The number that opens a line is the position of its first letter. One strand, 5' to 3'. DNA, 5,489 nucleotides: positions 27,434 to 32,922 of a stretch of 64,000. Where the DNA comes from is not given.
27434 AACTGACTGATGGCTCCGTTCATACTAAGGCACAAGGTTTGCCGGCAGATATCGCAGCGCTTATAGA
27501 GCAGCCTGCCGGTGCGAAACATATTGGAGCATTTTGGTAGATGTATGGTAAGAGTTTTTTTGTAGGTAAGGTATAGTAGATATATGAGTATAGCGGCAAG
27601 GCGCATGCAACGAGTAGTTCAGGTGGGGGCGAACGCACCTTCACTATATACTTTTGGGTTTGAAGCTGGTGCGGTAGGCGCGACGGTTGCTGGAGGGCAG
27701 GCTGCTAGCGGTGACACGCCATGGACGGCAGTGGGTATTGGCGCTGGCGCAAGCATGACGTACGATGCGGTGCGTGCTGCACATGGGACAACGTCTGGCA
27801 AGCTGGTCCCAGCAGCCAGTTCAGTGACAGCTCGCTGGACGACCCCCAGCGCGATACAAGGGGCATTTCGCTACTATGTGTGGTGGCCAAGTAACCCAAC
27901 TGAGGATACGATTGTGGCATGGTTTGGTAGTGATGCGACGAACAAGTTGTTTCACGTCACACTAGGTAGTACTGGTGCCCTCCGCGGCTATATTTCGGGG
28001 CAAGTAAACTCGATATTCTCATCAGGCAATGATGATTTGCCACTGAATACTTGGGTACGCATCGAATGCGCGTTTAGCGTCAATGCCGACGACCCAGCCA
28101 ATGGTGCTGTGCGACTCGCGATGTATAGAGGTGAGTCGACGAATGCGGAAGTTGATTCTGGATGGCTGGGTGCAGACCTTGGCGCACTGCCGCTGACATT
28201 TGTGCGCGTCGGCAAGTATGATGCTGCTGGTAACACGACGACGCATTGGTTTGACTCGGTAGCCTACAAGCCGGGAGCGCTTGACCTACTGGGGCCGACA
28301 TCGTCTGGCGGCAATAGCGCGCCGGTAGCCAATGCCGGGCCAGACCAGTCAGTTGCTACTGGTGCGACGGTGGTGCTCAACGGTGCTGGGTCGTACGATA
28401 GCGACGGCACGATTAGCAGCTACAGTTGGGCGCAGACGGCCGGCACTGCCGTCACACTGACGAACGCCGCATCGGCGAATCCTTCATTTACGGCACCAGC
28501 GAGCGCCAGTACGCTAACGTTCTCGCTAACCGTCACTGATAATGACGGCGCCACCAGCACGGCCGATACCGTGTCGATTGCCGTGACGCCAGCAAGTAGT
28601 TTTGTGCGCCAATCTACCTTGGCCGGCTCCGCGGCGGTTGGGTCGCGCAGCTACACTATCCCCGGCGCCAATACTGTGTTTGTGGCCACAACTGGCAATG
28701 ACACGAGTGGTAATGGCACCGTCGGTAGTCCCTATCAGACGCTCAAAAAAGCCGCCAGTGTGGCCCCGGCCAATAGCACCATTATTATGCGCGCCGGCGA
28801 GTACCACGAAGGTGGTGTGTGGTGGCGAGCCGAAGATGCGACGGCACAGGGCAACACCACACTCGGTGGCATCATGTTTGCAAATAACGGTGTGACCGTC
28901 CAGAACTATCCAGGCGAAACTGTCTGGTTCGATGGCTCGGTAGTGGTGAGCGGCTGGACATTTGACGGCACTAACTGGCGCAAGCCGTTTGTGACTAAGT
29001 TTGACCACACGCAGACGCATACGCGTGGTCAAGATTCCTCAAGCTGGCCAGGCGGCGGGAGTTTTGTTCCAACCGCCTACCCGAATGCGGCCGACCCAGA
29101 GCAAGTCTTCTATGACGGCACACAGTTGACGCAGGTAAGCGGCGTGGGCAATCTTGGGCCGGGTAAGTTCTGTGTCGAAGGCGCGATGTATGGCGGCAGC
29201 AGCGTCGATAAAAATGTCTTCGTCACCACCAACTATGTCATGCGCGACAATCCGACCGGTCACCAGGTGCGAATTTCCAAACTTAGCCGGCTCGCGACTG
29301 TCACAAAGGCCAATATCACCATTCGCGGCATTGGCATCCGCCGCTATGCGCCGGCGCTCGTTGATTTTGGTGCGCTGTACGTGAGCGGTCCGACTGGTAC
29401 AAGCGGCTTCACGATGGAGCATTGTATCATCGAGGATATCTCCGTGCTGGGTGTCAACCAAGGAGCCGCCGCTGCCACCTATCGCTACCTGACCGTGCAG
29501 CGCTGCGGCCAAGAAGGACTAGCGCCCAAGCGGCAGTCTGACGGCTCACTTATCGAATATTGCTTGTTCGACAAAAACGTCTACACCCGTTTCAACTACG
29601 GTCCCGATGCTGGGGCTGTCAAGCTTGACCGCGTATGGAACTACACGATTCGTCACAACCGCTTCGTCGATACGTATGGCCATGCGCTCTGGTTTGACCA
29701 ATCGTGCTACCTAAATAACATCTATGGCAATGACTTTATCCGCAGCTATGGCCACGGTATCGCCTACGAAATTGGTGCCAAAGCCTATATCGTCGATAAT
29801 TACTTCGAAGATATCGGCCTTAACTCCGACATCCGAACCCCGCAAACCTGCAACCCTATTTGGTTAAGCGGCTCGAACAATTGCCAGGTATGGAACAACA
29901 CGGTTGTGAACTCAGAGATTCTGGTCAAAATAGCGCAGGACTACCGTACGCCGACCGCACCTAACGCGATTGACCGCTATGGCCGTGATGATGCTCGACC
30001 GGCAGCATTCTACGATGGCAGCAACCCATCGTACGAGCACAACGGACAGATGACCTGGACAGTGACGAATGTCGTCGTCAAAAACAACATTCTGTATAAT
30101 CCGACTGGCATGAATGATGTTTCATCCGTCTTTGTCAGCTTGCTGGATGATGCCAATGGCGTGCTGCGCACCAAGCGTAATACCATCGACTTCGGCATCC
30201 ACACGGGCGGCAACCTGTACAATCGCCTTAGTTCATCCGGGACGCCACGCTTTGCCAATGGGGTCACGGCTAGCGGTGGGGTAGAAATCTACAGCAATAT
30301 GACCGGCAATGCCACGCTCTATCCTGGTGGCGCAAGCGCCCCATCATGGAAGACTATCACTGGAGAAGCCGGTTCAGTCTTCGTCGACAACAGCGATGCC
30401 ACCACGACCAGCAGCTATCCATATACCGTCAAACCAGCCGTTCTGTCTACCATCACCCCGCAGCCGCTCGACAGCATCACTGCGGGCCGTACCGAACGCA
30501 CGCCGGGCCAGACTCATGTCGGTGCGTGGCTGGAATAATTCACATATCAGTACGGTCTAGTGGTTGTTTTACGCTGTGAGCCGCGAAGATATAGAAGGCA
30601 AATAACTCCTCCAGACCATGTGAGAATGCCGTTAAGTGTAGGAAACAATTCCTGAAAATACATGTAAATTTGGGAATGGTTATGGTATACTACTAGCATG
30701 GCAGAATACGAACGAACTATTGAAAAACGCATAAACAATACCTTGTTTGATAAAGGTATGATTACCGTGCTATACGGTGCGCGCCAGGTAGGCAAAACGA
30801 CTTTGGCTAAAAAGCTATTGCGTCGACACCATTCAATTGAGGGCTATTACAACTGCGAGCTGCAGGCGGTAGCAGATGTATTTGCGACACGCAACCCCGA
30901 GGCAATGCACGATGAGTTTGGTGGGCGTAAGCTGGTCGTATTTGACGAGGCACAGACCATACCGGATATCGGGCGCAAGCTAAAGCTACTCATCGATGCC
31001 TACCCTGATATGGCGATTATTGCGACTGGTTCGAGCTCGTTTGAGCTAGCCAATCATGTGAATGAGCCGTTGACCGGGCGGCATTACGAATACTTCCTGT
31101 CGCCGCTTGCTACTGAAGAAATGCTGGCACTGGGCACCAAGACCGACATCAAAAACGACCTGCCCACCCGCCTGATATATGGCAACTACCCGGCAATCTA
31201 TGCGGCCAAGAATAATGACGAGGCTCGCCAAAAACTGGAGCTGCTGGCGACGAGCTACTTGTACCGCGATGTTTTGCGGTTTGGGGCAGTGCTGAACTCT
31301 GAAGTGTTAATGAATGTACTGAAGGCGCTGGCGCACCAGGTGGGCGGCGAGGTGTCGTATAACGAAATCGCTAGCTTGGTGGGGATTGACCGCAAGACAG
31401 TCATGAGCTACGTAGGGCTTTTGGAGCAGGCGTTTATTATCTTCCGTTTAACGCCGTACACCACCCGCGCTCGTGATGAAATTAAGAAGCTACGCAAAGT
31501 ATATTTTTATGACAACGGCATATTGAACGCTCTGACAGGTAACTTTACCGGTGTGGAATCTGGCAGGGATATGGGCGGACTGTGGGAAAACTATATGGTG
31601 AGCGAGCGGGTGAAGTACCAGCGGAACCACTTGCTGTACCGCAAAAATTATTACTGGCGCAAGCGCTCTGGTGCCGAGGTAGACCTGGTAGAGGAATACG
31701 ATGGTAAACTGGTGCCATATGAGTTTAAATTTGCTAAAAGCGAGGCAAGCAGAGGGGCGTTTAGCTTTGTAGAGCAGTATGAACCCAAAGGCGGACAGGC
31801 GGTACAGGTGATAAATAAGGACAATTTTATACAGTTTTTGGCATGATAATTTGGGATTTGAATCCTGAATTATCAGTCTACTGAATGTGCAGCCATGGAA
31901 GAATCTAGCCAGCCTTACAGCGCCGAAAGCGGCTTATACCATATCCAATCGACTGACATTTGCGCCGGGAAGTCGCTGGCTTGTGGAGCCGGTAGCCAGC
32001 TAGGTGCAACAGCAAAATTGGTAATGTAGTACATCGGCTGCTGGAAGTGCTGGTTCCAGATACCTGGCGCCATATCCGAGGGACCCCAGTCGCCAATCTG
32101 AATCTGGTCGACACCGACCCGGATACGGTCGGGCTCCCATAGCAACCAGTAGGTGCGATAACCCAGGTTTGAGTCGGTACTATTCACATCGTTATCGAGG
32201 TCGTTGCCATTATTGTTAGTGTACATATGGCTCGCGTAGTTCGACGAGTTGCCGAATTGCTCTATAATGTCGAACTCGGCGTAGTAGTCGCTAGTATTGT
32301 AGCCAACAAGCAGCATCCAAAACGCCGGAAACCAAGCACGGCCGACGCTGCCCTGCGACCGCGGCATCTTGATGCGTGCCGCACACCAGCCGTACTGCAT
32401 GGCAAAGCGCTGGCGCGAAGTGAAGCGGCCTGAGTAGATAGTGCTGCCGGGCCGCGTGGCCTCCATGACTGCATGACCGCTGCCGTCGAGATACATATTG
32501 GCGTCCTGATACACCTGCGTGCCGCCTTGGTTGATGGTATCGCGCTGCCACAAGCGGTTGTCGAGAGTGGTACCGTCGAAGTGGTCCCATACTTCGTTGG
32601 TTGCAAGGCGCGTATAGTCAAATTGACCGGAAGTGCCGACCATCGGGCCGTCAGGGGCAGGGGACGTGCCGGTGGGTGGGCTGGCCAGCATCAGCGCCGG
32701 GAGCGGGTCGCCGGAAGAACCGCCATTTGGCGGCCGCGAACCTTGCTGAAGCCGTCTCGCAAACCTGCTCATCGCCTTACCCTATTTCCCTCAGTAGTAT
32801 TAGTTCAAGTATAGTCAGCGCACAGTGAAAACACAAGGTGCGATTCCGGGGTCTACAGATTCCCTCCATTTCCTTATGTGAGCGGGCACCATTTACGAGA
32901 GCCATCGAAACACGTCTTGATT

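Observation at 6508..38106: Seven promoters with a G10-G12 homopolymer inside the -35/-10 spacer: candidate slipped-strand phase-variation switches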

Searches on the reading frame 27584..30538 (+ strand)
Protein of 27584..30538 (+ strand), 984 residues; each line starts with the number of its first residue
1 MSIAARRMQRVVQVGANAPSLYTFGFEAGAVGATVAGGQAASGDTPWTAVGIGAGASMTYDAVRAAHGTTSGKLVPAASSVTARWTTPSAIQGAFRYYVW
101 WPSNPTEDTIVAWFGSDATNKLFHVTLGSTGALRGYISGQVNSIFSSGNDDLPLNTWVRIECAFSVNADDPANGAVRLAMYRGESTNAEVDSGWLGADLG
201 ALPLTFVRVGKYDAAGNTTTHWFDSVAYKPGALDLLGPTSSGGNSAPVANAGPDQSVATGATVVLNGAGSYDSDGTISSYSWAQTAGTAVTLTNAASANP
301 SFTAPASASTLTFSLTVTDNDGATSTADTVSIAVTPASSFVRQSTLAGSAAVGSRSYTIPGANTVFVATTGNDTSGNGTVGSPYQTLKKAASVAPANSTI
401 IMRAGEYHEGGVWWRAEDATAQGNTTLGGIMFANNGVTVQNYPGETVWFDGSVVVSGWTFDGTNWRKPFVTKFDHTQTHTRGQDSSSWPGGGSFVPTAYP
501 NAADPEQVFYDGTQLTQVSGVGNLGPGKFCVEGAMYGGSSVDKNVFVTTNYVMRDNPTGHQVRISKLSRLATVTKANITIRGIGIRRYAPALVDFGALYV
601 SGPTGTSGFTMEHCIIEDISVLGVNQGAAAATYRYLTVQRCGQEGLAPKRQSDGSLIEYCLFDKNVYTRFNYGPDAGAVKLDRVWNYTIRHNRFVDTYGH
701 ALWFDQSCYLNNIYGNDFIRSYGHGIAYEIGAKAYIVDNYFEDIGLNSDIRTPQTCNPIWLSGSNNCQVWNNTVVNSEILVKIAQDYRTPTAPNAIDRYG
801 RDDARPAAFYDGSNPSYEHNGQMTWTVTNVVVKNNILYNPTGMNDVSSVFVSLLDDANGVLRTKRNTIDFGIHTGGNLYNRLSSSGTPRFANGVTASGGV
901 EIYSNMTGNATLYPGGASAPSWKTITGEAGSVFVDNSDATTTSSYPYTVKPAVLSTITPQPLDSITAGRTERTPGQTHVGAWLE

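Call 56: search_protein_families(library=pfam, proteins=[window:27584-30538:+], max_evalue=0.01)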
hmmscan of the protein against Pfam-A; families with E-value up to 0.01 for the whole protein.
window:27584-30538:+ (984 aa): 5 families
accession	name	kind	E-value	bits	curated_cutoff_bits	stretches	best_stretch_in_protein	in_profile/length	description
PF22352.2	K319L-like_PKD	-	7.4e-20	71.2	27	1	251-332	1-82/84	K319L-like, PKD domain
PF18911.6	PKD_4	-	2e-09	37.8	27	1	244-334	1-85/85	PKD domain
PF13229.12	Beta_helix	-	9.1e-08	32.3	25.9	1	605-774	7-158/158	Right handed beta helix region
PF17963.7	Big_9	-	0.0031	18.8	23.6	1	244-328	1-85/89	Bacterial Ig domain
PF07602.17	DUF1565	-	0.0034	17.2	20.3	1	370-409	2-40/257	Protein of unknown function (DUF1565)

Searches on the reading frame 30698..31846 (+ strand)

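Call 8: search_protein_families(library=pfam, proteins=[window:30698-31846:+], max_evalue=0.01)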
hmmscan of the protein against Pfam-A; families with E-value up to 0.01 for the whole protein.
window:30698-31846:+ (382 aa): 8 families
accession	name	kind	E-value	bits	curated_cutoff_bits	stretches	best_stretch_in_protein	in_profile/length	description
PF13635.12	DUF4143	-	2.2e-39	135.2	28.1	1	190-345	2-159/160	Domain of unknown function (DUF4143)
PF13173.12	AAA_14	-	3.8e-25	88.8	27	1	21-143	3-129/129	AAA domain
PF13401.12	AAA_22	-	0.00027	21.7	27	0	21-45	6-30/130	AAA domain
PF01637.24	ATPase_2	-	0.00088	19.6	33.2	1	19-51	19-53/225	ATPase domain predominantly from Archaea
PF20720.3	nSTAND3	-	0.0032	17.6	27.2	1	19-112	16-112/155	Novel STAND NTPase 3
PF00910.28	RNA_helicase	-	0.0049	17.8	21.5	1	24-91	2-64/105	RNA helicase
PF00931.28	NB-ARC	-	0.0082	15.9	23.5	0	10-53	6-51/248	NB-ARC domain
PF19263.5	DUF5906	-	0.0083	17.2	27.6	0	25-122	1-95/114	Family of unknown function (DUF5906)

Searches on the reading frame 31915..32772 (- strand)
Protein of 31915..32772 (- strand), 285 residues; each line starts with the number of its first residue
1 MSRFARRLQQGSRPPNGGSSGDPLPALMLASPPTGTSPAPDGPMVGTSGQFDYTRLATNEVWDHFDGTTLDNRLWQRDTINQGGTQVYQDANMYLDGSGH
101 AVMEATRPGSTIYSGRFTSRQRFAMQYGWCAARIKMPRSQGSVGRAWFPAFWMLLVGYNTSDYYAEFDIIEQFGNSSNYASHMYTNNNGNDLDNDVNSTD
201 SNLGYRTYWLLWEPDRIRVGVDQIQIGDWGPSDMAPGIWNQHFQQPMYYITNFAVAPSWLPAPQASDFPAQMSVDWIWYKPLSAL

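Call 56: search_protein_families(library=pfam, proteins=[window:31915-32772:-], max_evalue=0.01)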
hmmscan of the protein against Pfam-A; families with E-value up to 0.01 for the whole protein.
window:31915-32772:- (285 aa): 1 family
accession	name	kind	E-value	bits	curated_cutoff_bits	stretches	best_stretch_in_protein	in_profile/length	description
PF00722.28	Glyco_hydro_16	-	1e-12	48.3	22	1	100-276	21-173/175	Glycosyl hydrolases family 16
